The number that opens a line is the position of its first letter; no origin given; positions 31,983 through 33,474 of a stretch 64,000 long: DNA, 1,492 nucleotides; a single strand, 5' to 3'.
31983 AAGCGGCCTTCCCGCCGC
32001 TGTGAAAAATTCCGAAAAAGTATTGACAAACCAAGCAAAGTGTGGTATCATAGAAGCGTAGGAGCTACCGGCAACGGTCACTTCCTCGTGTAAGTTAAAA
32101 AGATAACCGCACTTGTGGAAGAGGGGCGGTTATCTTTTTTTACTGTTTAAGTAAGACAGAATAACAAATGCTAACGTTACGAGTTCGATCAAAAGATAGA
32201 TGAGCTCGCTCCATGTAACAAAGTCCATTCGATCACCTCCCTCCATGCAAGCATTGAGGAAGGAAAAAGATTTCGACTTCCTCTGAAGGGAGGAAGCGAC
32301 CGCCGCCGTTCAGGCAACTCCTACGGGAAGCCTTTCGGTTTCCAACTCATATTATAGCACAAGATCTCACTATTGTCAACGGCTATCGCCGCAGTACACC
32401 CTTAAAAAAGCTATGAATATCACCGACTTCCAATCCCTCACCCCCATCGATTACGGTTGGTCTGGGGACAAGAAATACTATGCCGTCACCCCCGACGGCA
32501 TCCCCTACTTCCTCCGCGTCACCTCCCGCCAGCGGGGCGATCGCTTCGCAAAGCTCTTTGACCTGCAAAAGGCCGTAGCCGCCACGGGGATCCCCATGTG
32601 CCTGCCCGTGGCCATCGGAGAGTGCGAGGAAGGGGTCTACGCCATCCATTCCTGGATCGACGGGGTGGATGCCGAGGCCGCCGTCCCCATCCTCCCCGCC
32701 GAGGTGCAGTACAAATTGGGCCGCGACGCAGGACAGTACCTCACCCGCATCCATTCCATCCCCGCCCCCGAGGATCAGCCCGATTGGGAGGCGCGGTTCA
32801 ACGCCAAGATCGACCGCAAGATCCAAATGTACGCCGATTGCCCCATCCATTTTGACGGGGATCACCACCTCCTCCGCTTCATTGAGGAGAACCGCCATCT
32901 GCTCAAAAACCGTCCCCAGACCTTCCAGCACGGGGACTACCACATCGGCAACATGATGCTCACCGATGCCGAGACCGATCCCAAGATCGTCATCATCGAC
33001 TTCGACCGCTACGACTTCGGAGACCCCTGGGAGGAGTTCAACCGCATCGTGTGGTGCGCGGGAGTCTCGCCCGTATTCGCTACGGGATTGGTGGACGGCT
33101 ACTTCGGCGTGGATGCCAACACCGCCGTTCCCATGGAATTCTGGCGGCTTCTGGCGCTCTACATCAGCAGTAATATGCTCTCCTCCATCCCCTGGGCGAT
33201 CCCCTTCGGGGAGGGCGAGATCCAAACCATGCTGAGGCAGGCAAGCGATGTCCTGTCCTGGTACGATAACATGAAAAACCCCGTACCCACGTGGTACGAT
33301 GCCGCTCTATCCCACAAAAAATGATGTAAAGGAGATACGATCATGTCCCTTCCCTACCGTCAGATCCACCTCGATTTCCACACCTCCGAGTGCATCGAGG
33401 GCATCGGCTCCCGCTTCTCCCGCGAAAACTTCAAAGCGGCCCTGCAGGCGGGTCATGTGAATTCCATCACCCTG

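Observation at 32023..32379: Unannotated type I toxin-antitoxin-like module: a 32-aa hydrophobic peptide gene convergent with a small RNA that shares its terminator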

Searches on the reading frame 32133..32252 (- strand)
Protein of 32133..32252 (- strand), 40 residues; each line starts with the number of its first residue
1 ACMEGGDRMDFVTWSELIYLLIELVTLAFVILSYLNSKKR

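Call 6: search_protein_families(library=pfam, proteins=[window:32133-32228:-, window:32133-32246:-], max_evalue=10)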
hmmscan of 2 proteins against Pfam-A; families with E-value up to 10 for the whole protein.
seq(32 aa): 0 families

seq(38 aa): 1 family
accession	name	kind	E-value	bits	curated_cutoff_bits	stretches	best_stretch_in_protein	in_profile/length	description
PF24379.1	DUF7535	-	0.065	13.4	27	1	6-36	24-55/60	Family of unknown function (DUF7535)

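Call 10: search_protein_families(library=ncbifam, proteins=[window:32133-32228:-], max_evalue=1)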
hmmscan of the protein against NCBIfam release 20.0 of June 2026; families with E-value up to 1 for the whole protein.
seq(32 aa): 1 family
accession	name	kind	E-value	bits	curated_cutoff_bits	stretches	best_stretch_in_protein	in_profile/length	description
NF050042.1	rSAM_RiPP_HGH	equivalog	0.1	12.7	45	1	10-30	12-32/36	HGH motif RaS-RiPP peptide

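Call 13: find_encoding_contigs(protein=window:32133-32228:-, flank=3000, max_places=10)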
Protein seq(32 aa) (32 aa): 24 contigs read that carry it; 10 places shown.
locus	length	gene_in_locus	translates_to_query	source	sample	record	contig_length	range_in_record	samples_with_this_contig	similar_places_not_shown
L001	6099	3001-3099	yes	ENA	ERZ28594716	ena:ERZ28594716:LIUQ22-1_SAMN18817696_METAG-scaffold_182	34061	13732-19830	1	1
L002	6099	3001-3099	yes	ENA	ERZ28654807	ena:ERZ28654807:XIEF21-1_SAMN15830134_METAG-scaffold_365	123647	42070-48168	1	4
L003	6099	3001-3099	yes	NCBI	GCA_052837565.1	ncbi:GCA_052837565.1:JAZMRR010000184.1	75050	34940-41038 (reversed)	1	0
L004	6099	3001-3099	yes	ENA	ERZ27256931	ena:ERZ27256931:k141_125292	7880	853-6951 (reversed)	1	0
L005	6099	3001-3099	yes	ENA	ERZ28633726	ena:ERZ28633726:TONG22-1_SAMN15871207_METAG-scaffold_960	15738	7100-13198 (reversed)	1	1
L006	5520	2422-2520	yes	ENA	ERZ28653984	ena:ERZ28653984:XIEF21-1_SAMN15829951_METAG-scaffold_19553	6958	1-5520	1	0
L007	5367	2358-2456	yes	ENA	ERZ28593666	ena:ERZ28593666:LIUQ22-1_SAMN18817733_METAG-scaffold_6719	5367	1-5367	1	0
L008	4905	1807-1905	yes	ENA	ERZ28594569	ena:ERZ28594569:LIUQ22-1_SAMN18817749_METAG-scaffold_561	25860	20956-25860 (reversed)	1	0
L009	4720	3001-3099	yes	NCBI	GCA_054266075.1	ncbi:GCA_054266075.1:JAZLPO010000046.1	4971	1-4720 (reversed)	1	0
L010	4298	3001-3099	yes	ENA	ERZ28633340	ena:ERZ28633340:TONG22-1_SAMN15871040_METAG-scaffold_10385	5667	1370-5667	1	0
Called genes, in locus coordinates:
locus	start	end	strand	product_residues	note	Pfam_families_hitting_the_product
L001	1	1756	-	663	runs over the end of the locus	PF14871:GHL6, PF08532:Glyco_hydro_42M (weak)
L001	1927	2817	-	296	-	PF01636:APH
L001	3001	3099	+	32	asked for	-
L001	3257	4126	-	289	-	PF01261:AP_endonuc_2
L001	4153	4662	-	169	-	PF09419:PGP_phosphatase (weak), PF13419:HAD_2, PF00702:Hydrolase, PF13242:Hydrolase_like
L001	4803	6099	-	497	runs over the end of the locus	-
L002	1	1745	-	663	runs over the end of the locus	PF14871:GHL6, PF08532:Glyco_hydro_42M (weak)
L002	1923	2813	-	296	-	PF01636:APH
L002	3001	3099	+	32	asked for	-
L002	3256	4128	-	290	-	PF01261:AP_endonuc_2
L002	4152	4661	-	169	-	PF09419:PGP_phosphatase (weak), PF13419:HAD_2, PF00702:Hydrolase, PF13242:Hydrolase_like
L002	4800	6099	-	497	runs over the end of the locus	-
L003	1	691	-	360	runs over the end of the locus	PF01321:Creatinase_N, PF00557:Peptidase_M24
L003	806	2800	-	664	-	PF14871:GHL6, PF08532:Glyco_hydro_42M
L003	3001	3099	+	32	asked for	-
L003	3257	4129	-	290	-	PF01261:AP_endonuc_2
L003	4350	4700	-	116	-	-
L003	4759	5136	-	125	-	-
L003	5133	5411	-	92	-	-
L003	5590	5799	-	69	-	PF01381:HTH_3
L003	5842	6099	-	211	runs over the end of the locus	-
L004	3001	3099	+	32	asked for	-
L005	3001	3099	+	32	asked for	-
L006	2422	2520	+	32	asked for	-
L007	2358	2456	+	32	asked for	-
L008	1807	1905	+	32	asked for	-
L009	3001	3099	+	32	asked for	-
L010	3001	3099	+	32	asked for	-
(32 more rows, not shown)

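Call 17: find_homologous_proteins(query=window:32133-32252:-, max_evalue=10)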
Query window:32133-32252:- (40 aa): 14 proteins with E <= 10 among 14 candidates.
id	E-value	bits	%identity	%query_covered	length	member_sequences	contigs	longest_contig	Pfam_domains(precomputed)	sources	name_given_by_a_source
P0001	3.8e-16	74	100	95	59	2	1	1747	-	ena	-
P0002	2.1e-15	72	95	95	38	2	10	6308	-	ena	-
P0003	8.2e-15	70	92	95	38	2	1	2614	-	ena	-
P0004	6.4e-14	67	89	95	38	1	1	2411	-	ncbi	-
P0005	1.5e-12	63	84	95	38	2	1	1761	-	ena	-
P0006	1.3e-11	60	80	100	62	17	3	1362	-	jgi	jgi:hypothetical protein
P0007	1.0e-10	58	97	80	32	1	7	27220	-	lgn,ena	-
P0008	1.3e-10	57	97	80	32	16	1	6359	-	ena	-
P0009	2.5e-10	56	74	98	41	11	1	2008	-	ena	-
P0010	6.4e-10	55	91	80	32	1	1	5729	-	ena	-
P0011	9.3e-10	55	91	80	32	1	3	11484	-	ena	-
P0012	2.6e-9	53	91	80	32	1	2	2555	-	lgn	-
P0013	5.5e-7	46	83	75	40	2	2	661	-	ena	-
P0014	6.2e-7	46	83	75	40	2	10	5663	-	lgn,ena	-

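Call 21: find_encoding_contigs(protein=P0014, flank=3000, max_places=6)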
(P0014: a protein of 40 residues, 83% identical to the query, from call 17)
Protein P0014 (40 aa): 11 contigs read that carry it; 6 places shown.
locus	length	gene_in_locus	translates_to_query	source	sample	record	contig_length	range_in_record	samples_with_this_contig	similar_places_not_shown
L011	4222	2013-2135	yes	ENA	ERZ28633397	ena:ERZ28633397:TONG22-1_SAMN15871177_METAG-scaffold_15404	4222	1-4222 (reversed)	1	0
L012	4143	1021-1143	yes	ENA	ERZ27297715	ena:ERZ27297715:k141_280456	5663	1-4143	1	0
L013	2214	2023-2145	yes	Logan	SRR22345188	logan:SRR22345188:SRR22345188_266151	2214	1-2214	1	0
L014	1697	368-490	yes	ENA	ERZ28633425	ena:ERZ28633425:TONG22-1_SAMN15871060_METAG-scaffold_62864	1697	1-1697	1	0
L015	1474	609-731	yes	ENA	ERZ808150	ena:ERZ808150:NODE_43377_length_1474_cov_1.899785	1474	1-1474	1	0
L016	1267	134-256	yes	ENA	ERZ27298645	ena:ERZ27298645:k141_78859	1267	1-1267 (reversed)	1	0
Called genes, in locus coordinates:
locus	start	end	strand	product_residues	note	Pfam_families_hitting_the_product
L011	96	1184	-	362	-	PF05593:RHS_repeat (faint)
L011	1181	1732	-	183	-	PF04545:Sigma70_r4 (faint), PF04542:Sigma70_r2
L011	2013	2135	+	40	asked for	-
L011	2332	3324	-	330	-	PF01261:AP_endonuc_2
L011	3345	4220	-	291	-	?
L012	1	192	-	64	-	?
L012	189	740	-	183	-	PF04545:Sigma70_r4 (faint), PF04542:Sigma70_r2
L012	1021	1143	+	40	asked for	-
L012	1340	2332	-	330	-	PF01261:AP_endonuc_2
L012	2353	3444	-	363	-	PF01408:GFO_IDH_MocA, PF22725:GFO_IDH_MocA_C3, PF02894:GFO_IDH_MocA_C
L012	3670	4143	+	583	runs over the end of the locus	PF03629:SASA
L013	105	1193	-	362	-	PF05593:RHS_repeat (faint)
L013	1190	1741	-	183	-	PF04542:Sigma70_r2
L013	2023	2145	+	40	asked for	-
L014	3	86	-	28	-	?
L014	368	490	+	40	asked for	-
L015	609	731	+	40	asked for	-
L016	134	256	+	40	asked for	-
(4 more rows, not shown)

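Call 22: find_encoding_contigs(protein=P0009, flank=3000, max_places=4)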
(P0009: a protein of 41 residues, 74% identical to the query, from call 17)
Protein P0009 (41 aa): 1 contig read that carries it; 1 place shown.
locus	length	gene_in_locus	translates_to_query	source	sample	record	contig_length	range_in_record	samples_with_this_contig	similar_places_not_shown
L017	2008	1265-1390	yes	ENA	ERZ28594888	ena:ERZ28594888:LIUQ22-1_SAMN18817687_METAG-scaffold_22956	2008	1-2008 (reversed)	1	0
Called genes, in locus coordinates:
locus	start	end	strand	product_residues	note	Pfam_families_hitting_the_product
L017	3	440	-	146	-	?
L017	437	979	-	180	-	PF04542:Sigma70_r2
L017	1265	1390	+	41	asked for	-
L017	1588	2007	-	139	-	?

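Call 23: find_encoding_contigs(protein=P0005, flank=3000, max_places=4)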
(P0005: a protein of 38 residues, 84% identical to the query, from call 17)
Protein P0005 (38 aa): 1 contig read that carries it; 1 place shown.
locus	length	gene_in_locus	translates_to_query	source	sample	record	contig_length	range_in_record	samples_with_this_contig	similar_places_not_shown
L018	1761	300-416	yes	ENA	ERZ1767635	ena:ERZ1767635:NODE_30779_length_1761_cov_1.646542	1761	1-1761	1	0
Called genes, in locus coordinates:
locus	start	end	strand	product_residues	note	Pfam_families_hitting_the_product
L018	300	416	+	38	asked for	-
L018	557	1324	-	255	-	-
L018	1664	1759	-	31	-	?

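Call 25: search_protein_representatives(alignment_id=A1)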
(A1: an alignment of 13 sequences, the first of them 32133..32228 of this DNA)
Query: 13 sequences, 38 profile positions. Proteins with E-value up to 0.001 (for the whole library): 26; up to 1e-10: 16; up to 1e-30: 0. The best 26 are listed.
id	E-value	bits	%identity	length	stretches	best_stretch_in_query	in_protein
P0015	2.3e-23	97.4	-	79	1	1-38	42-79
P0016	5.5e-23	96.2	-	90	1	1-38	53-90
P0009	1.0e-20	89.0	-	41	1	1-38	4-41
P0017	3.6e-19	84.0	-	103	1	3-38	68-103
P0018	2.9e-16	74.7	-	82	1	1-38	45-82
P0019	6.8e-16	73.5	-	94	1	3-38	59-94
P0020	3.3e-15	71.4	-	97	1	3-38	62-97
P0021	5.2e-15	70.7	-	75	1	2-38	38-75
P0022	4.1e-14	67.8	-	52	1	6-37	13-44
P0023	5.5e-14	67.4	-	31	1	8-38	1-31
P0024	4.7e-13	64.4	-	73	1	8-38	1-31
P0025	6.0e-13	64.1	-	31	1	8-38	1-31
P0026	3.5e-12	61.7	-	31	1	7-37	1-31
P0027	3.8e-12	61.5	-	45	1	7-37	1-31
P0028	2.8e-11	58.8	-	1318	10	2-17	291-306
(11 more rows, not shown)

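Call 59: search_protein_families(library=pfam, alignment_id=A6, max_evalue=1)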
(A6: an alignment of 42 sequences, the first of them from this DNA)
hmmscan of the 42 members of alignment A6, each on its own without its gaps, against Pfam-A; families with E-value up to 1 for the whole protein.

A. member 1, seq(32 aa): 0 families

B. families by the number of members that match (of 42 scanned): 10 families
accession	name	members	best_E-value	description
PF16935.10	Hol_Tox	14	1.7e-06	Putative Holin-like Toxin (Hol-Tox)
PF17566.7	DUF5472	2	0.0024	Family of unknown function (DUF5472)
PF02687.27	FtsX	1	0.028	FtsX-like permease C-terminal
PF11857.13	DUF3377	1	0.03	Domain of unknown function (DUF3377)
PF21314.2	TM_ErbB1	1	0.039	Epidermal growth factor receptor transmembrane-juxtamembrane segment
PF04689.18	S1FA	1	0.043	DNA binding protein S1FA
PF06781.17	CrgA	1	0.068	Cell division protein CrgA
PF06143.16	Baculo_11_kDa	1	0.12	Baculovirus 11 kDa family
PF11120.13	CBP_BcsF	1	0.17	Cellulose biosynthesis protein BcsF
PF11346.13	DUF3149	1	0.22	Protein of unknown function (DUF3149)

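Call 60: search_protein_families(library=ncbifam, alignment_id=A6, max_evalue=1)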
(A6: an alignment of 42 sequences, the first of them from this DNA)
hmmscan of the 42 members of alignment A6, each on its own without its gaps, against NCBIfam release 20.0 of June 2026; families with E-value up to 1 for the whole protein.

A. member 1, seq(32 aa): 1 family
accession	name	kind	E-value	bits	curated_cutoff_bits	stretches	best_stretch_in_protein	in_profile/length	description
NF050042.1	rSAM_RiPP_HGH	equivalog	0.1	12.7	45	1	10-30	12-32/36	HGH motif RaS-RiPP peptide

B. families by the number of members that match (of 42 scanned): 15 families
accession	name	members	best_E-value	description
NF041589.1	PepG1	6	4.4e-07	type I toxin-antitoxin system toxin PepG1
NF052249.1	ComI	4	8.6e-05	competence inhibitor ComI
NF045529.2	Heimdall-CTERM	3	0.0016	Heimdall-CTERM domain-containing surface protein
NF047949.1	CcmD_like_Wolb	2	0.0015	CcmD-like small membrane protein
TIGR00964.1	secE_bact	1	0.01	preprotein translocase subunit SecE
NF040963.1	MamI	1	0.038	magnetosome protein MamI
TIGR03727.1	urea_t_UrtC_arc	1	0.039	urea ABC transporter, permease protein UrtC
NF008556.0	PRK11492.1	1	0.083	hydrogenase 4 membrane subunit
NF009997.0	PRK13467.1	1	0.092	F0F1 ATP synthase subunit C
NF050042.1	rSAM_RiPP_HGH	1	0.1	HGH motif RaS-RiPP peptide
NF009650.0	PRK13183.1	1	0.1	photosystem II reaction center protein PsbN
TIGR04571.1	LmtA_Leptospira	1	0.14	lipid A Kdo2 1-phosphate O-methyltransferase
NF040912.1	SGM_5486_fam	1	0.24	SGM_5486 family transporter-associated protein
NF041738.1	GG_III-CTERM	1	0.38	GGIII-like transmembrane region-containing protein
TIGR04173.1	PIP_CTERM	1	0.65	PIP-CTERM sorting domain-containing protein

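Call 64: search_solved_structures(query=A6, max_evalue=1)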
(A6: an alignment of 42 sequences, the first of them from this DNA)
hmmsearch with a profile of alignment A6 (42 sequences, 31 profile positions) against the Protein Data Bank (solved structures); distinct sequences matched with E-value up to 1: 3.
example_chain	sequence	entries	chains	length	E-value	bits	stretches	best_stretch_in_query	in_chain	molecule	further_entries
7ns1_A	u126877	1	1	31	0.00079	22.8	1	2-30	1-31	Snterotoxin A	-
9k7v_T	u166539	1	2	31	0.72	13.4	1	4-23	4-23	Photosystem II reaction center protein T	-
7wff_E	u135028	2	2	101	0.95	13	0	2-19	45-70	NAD(P)H-quinone oxidoreductase subunit 4L, chloroplastic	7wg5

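Call 66: list_cluster_members(proteins=[window:32133-32228:-, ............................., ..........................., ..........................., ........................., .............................])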
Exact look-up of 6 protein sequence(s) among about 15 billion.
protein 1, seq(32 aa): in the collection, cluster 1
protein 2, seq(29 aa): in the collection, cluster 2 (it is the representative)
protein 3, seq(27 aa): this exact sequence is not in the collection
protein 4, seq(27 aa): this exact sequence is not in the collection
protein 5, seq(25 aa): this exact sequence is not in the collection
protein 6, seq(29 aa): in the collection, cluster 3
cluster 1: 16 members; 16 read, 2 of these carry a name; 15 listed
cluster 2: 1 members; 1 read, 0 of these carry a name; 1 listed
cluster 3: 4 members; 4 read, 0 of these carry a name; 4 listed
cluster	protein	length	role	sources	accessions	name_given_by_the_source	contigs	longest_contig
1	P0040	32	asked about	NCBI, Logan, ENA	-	-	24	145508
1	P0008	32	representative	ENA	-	-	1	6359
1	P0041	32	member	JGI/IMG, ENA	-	hypothetical protein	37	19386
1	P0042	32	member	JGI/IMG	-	hypothetical protein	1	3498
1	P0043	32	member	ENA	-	-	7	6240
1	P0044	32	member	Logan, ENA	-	-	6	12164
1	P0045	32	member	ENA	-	-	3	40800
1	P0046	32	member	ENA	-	-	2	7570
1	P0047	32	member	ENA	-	-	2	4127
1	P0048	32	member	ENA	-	-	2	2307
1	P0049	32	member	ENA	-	-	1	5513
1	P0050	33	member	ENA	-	-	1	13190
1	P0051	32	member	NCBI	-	-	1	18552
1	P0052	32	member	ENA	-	-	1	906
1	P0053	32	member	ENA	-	-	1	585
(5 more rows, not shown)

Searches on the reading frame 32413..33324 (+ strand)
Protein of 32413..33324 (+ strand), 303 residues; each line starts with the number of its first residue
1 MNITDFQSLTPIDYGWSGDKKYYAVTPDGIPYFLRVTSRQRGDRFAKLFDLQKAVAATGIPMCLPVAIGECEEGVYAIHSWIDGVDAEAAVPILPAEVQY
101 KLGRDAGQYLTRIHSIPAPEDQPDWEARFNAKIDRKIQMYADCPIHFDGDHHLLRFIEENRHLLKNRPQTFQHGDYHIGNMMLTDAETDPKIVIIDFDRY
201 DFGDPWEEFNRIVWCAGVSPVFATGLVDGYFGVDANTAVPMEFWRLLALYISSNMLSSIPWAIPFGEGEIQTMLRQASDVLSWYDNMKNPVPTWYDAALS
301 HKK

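Call 10: search_protein_families(library=ncbifam, proteins=[window:32413-33324:+], max_evalue=1)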
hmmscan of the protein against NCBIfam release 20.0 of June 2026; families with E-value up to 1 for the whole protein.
window:32413-33324:+ (303 aa): 6 families
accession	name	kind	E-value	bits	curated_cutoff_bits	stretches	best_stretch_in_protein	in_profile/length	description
NF038156.1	lant_syn_V_LxmK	equivalog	0.00021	20.5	315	1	37-205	46-223/347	class V lanthionine synthetase subunit LxmK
NF033068.1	APH_3p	equivalog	0.0056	16.2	205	1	8-208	13-211/255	APH(3') family aminoglycoside O-phosphotransferase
NF008738.0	PRK11768.1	equivalog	0.016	14.6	194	1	165-200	193-223/327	serine/threonine protein kinase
NF002475.0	PRK01723.1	equivalog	0.11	11.5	142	1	171-205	164-195/241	3-deoxy-D-manno-octulosonic acid kinase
TIGR01982.1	UbiB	equivalog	0.22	10.1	487.55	1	170-197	276-300/436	2-polyprenylphenol 6-hydroxylase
TIGR01767.2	MTRK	equivalog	0.25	10.4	275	1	148-188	205-245/401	S-methyl-5-thioribose kinase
